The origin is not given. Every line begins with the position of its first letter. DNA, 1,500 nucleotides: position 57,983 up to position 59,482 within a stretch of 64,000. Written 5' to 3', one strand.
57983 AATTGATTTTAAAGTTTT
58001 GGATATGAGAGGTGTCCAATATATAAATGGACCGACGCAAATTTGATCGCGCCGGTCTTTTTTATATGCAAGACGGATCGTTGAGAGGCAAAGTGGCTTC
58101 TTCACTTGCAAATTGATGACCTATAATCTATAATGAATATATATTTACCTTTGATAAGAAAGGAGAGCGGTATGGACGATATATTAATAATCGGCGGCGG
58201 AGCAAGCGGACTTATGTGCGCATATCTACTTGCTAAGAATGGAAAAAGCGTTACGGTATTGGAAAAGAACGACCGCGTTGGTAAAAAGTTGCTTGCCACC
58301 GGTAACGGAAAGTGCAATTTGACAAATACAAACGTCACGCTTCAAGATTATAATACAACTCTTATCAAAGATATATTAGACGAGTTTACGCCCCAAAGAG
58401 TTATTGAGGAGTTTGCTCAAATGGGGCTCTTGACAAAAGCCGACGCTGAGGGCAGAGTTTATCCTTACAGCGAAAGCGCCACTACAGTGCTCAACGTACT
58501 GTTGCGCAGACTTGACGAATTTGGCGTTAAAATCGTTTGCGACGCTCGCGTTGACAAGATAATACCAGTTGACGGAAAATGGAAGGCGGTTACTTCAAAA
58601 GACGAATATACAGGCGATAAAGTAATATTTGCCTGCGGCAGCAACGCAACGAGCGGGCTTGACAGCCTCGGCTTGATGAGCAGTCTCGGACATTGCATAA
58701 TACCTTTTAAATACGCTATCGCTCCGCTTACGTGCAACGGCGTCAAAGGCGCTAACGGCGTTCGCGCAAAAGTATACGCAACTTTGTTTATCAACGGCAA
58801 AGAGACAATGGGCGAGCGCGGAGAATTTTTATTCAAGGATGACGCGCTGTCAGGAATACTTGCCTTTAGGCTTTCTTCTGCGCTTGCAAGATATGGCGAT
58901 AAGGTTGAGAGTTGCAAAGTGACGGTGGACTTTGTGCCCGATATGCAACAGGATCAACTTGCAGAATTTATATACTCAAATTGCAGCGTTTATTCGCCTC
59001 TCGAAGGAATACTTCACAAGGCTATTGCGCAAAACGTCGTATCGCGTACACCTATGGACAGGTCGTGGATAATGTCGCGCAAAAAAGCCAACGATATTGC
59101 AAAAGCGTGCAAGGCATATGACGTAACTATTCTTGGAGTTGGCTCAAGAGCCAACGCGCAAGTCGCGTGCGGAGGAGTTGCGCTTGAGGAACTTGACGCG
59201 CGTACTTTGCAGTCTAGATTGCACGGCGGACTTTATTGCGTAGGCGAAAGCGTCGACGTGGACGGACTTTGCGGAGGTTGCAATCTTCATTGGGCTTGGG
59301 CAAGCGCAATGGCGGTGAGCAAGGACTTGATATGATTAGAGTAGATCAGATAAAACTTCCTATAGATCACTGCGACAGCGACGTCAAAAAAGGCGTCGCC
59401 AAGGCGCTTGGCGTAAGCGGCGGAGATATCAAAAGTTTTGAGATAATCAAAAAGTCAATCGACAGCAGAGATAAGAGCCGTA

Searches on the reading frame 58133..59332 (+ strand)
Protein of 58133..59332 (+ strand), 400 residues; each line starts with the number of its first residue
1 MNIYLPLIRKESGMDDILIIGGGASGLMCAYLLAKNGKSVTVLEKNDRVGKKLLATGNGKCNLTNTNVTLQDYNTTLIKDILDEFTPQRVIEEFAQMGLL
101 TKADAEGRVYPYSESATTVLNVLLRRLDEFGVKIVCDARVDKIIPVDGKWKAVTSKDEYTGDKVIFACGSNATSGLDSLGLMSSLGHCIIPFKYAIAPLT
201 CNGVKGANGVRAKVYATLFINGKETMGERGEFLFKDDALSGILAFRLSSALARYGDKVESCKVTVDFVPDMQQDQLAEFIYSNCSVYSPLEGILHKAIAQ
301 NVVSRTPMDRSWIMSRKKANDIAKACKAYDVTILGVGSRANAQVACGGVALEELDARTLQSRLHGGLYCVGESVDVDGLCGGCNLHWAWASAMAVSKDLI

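Call 87: search_protein_families(library=pfam, proteins=[window:58133-59332:+], max_evalue=0.00001)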
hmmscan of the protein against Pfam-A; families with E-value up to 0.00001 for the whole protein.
window:58133-59332:+ (400 aa): 11 families
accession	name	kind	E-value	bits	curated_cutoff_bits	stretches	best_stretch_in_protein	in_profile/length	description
PF03486.20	HI0933_like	-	6.2e-59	199.8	50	1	16-396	2-242/244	HI0933-like protein Rossmann domain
PF01266.30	DAO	-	6.2e-15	56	27.9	1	16-50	1-35/353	FAD dependent oxidoreductase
PF22780.1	HI0933_like_1st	-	1.8e-12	47.8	27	1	207-344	19-165/165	HI0933-like protein barrel and H2TH domain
PF07992.20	Pyr_redox_2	-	1.2e-10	41.8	26.1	0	12-50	140-178/291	Pyridine nucleotide-disulphide oxidoreductase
PF13450.12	NAD_binding_8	-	1.6e-10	41.5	21.9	1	19-50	1-32/68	NAD(P)-binding Rossmann-like domain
PF00890.30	FAD_binding_2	-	7.4e-10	39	20.4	1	16-52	1-37/414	FAD binding domain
PF12831.13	FAD_oxidored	-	5e-09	36.4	27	1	16-165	1-135/416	FAD dependent oxidoreductase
PF00070.33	Pyr_redox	-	8.1e-09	36.3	22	1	17-51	2-36/82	Pyridine nucleotide-disulphide oxidoreductase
PF13738.12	Pyr_redox_3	-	3.2e-08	33.6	30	0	18-170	1-134/305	Pyridine nucleotide-disulphide oxidoreductase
PF01593.30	Amino_oxidase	-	7.8e-07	29.2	19.8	0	25-50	2-27/443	Flavin containing amine oxidoreductase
PF01494.25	FAD_binding_3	-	1.7e-06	28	22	1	16-48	3-35/349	FAD binding domain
